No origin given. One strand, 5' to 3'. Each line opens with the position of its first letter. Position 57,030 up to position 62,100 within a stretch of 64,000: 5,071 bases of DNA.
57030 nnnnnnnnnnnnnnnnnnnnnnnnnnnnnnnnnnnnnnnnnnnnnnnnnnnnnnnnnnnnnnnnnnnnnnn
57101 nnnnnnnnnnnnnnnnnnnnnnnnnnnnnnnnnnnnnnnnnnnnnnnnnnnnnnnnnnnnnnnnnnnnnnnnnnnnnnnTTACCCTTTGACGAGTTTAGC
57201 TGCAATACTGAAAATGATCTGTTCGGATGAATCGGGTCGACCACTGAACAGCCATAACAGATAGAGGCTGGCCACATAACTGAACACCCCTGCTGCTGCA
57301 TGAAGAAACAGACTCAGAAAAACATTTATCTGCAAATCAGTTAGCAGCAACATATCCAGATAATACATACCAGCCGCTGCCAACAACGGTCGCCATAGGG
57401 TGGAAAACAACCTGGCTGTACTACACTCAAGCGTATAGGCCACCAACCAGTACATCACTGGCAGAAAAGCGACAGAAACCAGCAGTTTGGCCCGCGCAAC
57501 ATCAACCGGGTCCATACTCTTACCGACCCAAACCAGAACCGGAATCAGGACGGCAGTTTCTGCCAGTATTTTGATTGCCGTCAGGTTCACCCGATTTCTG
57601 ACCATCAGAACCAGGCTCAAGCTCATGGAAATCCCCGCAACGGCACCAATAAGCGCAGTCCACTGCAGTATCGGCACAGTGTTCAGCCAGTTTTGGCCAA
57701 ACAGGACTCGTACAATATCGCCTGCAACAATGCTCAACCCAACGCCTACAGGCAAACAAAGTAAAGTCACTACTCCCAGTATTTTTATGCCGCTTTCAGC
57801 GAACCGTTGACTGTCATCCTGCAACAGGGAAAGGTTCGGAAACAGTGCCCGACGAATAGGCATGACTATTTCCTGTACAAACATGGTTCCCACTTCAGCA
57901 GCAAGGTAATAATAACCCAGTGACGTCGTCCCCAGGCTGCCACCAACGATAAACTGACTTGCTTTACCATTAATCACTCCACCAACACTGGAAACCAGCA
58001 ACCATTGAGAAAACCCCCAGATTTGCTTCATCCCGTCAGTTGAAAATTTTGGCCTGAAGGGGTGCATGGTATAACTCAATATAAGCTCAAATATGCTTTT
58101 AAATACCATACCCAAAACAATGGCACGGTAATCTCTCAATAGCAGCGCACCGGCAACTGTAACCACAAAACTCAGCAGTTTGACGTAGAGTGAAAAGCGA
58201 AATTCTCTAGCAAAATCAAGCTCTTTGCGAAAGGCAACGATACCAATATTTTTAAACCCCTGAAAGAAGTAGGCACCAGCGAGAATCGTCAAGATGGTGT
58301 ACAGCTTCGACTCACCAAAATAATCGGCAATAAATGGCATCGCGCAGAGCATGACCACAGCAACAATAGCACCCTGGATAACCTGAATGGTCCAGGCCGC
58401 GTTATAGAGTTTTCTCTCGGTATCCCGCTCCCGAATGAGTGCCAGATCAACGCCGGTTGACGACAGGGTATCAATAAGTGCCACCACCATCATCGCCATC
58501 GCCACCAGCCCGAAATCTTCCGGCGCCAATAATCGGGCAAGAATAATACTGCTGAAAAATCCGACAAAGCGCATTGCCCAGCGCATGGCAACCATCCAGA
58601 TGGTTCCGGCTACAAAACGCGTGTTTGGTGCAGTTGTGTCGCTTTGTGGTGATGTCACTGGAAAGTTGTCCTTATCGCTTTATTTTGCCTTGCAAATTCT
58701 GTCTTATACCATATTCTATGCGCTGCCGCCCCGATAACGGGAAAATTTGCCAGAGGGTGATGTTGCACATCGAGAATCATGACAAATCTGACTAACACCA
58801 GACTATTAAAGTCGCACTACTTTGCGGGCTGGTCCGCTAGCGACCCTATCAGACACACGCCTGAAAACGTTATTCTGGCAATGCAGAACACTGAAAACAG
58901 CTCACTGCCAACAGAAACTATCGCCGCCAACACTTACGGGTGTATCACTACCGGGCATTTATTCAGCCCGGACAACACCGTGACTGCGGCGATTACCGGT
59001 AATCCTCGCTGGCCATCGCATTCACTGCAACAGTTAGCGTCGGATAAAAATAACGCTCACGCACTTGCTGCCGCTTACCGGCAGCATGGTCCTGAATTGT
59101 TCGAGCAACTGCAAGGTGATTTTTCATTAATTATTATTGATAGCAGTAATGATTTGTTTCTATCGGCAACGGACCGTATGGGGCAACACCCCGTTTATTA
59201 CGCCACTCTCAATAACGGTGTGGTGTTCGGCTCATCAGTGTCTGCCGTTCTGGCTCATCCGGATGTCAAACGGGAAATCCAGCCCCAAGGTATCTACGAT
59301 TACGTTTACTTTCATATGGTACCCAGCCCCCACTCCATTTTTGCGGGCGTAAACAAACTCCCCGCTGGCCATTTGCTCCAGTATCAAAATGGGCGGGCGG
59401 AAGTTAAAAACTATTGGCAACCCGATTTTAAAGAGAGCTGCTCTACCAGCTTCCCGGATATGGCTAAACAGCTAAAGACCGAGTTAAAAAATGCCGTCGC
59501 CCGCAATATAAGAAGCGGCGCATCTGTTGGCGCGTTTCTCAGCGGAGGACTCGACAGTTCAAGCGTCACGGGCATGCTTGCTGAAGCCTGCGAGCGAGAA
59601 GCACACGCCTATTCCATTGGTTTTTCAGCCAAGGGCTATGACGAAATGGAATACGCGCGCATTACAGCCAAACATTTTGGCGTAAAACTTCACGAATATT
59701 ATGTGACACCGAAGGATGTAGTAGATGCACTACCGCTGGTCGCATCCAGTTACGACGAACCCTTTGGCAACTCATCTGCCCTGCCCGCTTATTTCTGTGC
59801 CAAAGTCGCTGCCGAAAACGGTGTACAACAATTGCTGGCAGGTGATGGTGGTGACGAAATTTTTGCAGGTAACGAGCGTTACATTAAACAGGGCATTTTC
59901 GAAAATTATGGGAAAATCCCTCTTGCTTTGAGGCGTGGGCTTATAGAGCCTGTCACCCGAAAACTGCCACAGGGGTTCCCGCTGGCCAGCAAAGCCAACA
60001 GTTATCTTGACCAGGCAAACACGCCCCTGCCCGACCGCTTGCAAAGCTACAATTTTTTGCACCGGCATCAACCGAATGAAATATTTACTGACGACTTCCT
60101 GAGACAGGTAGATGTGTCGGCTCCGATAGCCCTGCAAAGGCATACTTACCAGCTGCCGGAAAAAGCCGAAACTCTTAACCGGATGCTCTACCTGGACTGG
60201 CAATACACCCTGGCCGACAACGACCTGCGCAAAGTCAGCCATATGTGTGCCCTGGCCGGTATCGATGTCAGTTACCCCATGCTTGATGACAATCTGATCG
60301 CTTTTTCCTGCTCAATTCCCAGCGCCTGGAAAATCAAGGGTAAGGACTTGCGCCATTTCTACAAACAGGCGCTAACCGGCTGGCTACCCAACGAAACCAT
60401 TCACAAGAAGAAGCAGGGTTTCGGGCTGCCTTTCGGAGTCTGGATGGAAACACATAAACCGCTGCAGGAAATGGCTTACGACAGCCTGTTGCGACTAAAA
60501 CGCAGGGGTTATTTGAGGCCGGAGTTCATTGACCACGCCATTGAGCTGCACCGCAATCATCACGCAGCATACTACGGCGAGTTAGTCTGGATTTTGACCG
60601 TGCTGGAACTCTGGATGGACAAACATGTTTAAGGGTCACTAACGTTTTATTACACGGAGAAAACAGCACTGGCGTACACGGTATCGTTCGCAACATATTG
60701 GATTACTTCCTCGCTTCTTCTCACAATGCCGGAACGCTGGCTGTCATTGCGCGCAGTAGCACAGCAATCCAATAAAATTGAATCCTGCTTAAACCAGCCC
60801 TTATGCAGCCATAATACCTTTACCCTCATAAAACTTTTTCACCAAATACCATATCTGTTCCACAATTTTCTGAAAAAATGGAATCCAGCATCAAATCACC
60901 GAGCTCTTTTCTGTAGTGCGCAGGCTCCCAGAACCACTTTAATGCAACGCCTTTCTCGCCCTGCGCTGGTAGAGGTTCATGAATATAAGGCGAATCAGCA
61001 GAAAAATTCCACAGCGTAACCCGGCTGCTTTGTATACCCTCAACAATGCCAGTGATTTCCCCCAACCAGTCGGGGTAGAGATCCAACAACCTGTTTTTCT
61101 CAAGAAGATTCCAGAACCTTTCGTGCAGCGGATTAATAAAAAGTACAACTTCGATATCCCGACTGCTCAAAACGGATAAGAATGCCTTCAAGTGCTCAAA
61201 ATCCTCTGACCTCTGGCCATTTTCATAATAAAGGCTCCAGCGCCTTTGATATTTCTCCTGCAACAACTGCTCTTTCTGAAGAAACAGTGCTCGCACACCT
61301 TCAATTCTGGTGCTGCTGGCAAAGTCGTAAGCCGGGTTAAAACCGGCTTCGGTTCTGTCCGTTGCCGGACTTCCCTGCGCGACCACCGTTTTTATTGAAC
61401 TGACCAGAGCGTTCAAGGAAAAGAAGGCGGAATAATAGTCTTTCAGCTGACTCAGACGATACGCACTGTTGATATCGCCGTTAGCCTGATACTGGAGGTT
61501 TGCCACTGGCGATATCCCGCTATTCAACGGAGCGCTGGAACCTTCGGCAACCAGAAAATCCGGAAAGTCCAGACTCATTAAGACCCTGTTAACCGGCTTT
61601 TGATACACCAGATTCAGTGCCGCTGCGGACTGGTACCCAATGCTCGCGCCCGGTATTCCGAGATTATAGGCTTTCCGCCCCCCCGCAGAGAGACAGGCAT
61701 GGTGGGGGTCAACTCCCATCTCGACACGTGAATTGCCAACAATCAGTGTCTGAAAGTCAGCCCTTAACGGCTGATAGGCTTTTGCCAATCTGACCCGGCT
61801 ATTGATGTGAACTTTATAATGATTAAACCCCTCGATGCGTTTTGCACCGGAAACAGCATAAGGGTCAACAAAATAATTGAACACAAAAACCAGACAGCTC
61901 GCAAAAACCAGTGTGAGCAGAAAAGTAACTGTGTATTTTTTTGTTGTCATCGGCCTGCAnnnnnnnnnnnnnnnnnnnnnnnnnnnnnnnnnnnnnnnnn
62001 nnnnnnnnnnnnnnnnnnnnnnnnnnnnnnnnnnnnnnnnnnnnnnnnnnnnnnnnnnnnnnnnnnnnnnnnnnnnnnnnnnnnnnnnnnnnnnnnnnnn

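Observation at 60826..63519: MBOAT plus membrane-anchored partner complete a Dlt-like logic with the ligase and ACPs 10 kb away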

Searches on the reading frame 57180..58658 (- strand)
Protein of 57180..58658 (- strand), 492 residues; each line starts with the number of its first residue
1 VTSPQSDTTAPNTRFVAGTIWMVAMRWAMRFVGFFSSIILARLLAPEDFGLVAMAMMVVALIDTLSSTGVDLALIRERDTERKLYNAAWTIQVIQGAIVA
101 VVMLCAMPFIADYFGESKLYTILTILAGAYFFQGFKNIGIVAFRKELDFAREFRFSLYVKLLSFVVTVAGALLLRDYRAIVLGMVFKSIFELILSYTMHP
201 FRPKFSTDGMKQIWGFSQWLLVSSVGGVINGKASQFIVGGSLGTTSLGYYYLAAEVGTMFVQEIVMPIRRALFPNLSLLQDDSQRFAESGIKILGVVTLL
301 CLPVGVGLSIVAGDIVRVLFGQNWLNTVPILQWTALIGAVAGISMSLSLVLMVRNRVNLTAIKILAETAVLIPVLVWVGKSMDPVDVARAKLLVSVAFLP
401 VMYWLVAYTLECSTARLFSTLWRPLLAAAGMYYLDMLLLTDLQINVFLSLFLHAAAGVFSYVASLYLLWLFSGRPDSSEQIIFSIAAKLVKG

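Call 3: search_protein_families(library=pfam, proteins=[window:57180-58658:-], max_evalue=0.01)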
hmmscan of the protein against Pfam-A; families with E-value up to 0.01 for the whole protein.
window:57180-58658:- (492 aa): 2 families
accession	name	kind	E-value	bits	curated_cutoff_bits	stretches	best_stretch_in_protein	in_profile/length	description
PF13440.11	Polysacc_synt_3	-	1.2e-72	245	23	1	39-329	1-293/293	Polysaccharide biosynthesis protein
PF01943.22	Polysacc_synt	-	2.6e-28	99.7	28.2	1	16-278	2-272/274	Polysaccharide biosynthesis protein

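Call 5: search_protein_families(library=ncbifam, proteins=[window:57180-58658:-], max_evalue=0.01)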
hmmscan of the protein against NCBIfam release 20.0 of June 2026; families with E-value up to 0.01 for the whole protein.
window:57180-58658:- (492 aa): 4 families
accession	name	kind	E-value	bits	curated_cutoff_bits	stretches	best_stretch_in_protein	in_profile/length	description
NF007773.0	PRK10459.1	equivalog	2.1e-54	185.4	273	1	15-466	7-465/492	MOP flippase family protein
NF047674.1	TeichurnBiosyTuaB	equivalog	2.2e-35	122.6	580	1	14-465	7-466/469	teichuronic acid biosynthesis protein TuaB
NF058658.1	Oglyco_Wzx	exception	2.7e-31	109.1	720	1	18-466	13-461/478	O-glycosylation flippase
TIGR02900.1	spore_V_B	equivalog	2.6e-06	26.5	372.3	1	15-118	1-113/488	stage V sporulation protein B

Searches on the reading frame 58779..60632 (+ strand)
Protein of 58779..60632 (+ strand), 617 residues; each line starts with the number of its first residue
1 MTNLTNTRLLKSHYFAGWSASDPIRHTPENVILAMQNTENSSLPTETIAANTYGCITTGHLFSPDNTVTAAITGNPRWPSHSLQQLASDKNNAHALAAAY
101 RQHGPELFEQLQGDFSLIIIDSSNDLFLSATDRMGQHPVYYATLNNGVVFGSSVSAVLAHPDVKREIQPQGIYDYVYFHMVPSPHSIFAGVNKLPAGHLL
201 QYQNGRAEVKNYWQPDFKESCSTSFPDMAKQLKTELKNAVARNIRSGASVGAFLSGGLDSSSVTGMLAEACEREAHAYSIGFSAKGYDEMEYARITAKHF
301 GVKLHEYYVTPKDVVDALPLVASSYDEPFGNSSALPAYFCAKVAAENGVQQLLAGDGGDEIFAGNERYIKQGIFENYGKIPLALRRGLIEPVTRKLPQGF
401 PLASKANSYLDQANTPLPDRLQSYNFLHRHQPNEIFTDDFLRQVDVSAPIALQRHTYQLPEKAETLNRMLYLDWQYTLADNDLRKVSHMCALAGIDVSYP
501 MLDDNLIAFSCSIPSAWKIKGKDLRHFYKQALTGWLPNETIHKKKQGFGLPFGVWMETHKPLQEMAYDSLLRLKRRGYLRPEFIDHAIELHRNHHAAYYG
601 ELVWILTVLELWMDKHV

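Call 3: search_protein_families(library=pfam, proteins=[window:58779-60632:+], max_evalue=0.01)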
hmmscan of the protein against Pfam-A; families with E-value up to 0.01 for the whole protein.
window:58779-60632:+ (617 aa): 5 families
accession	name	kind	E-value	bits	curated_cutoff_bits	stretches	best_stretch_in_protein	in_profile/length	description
PF00733.27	Asn_synthase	-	1.3e-79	268.9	21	1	232-613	2-353/354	Asparagine synthase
PF13537.11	GATase_7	-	8.6e-12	45.6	25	1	92-158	54-122/123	Glutamine amidotransferase domain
PF13522.11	GATase_6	-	2.4e-08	34.5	27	1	90-152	67-129/130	Glutamine amidotransferase domain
PF12481.13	DUF3700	-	0.0093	15.9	27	0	107-152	125-170/228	Aluminium induced protein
PF02540.23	NAD_synthase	-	0.0096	15.5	21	0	230-311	3-83/242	NAD synthase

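Call 5: search_protein_families(library=ncbifam, proteins=[window:58779-60632:+], max_evalue=0.01)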
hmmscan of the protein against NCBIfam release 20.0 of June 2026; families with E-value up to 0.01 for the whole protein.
window:58779-60632:+ (617 aa): 8 families
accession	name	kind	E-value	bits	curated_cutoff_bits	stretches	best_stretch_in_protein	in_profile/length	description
TIGR03108.1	eps_aminotran_1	hypoth_equivalog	7.6e-95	318.9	816.9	1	94-615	102-627/628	XrtA/PEP-CTERM system amidotransferase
TIGR01536.1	asn_synth_AEB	equivalog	5.3e-79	266.6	267.1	1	98-548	107-517/517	asparagine synthase (glutamine-hydrolyzing)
TIGR03104.1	trio_amidotrans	equivalog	2e-69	234.3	570.1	2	92-370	100-385/589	N-acetylglutaminylglutamine amidotransferase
NF033535.1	lass_lactam_cya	exception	3.2e-46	158.2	525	2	93-364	101-378/668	lasso peptide isopeptide bond-forming cyclase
NF006949.0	PRK09431.1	equivalog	1.8e-41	142.3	499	3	190-366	171-359/554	asparagine synthase B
NF033561.1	macrolact_Ik_Al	subfamily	2.9e-28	98.8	300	1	110-367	78-336/561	albusnodin/ikarugamycin family macrolactam cyclase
NF010587.0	PRK13980.1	equivalog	0.0032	16.7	255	1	227-311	13-96/267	NAD+ synthase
TIGR00364.1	TIGR00364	equivalog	0.0074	15.9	150.3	0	253-305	4-55/201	7-cyano-7-deazaguanine synthase QueC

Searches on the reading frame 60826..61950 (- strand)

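Call 3: search_protein_families(library=pfam, proteins=[window:60826-61950:-], max_evalue=0.01)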
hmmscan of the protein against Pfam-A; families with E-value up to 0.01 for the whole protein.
window:60826-61950:- (374 aa): 1 family
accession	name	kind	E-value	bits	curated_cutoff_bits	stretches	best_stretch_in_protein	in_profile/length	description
PF07611.17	DUF1574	-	6.1e-05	23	29.1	1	69-322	66-315/342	Protein of unknown function (DUF1574)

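Call 5: search_protein_families(library=ncbifam, proteins=[window:60826-61950:-], max_evalue=0.01)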
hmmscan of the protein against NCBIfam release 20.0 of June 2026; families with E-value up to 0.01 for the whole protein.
window:60826-61950:- (374 aa): 0 families
